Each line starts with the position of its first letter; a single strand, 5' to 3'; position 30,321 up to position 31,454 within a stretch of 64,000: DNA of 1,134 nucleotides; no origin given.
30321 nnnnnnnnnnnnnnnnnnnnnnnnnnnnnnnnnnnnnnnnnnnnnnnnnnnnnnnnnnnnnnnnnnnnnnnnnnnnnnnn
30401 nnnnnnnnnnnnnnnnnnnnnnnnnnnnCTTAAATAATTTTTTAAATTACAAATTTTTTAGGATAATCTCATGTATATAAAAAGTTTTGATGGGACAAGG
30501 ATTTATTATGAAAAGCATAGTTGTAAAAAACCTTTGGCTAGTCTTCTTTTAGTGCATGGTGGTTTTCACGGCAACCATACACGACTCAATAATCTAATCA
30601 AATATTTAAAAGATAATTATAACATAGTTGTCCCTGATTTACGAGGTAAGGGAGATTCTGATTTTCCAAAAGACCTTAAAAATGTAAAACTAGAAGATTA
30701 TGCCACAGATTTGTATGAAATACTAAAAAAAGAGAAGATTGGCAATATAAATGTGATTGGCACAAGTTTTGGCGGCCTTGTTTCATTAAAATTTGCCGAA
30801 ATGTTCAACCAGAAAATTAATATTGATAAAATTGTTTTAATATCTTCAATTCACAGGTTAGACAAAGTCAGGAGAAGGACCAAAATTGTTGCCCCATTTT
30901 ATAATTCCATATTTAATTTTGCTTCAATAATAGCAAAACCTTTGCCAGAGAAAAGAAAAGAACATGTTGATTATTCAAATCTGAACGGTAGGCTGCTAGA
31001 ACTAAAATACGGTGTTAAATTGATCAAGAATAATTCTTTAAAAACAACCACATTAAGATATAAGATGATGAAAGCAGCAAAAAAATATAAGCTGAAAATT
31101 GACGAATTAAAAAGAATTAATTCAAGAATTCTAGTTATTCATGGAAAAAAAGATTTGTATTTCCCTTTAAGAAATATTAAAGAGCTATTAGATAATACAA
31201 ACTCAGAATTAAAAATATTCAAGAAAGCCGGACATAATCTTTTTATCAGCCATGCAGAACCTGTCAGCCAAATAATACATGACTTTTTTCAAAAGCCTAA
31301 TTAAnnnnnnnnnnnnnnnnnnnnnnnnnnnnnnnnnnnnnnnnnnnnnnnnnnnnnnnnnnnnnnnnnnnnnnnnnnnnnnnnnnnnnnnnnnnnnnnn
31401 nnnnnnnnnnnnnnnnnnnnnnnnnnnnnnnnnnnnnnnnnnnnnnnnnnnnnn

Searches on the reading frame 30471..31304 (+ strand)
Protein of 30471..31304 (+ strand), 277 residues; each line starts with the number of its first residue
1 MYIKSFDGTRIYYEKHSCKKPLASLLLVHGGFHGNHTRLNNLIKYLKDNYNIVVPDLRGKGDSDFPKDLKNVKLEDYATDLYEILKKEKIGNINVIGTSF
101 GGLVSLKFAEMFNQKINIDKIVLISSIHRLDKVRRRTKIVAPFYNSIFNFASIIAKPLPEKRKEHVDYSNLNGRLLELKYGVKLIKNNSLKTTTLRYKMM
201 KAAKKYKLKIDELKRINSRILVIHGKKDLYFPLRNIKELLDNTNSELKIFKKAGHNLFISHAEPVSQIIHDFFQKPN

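Call 45: search_protein_families(library=pfam, proteins=[window:30471-31304:+], max_evalue=0.01)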
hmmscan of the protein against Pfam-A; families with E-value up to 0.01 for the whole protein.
window:30471-31304:+ (277 aa): 10 families
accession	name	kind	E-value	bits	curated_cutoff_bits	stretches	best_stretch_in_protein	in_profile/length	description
PF00561.26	Abhydrolase_1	-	2.6e-25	89.9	25.8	1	25-261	3-244/245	alpha/beta hydrolase fold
PF12146.15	Hydrolase_4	-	6.9e-17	62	27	1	20-258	2-235/239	Serine aminopeptidase, S33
PF12697.13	Abhydrolase_6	-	1.3e-11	46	26.3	1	25-266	1-215/217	Alpha/beta hydrolase family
PF00326.27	Peptidase_S9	-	3.9e-05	23.7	22.6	0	43-112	7-85/213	Prolyl oligopeptidase family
PF20408.4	Abhydrolase_11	-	0.00035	20.8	27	1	194-260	104-170/193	Alpha/beta hydrolase domain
PF07819.20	PGAP1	-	0.002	18.4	24.3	1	80-167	81-167/233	PGAP1-like alpha/beta domain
PF20434.5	BD-FAE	-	0.0035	17.3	26.8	0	12-113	4-111/215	BD-FAE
PF06821.19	Ser_hydrolase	-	0.0043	17.4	22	0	68-152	33-118/172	Serine hydrolase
PF08840.17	BAAT_C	-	0.0068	16.9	20.9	0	90-257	19-160/210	BAAT / Acyl-CoA thioester hydrolase C terminal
PF02129.25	Peptidase_S15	-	0.0092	16.1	23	0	41-242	43-246/262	X-Pro dipeptidyl-peptidase (S15 family)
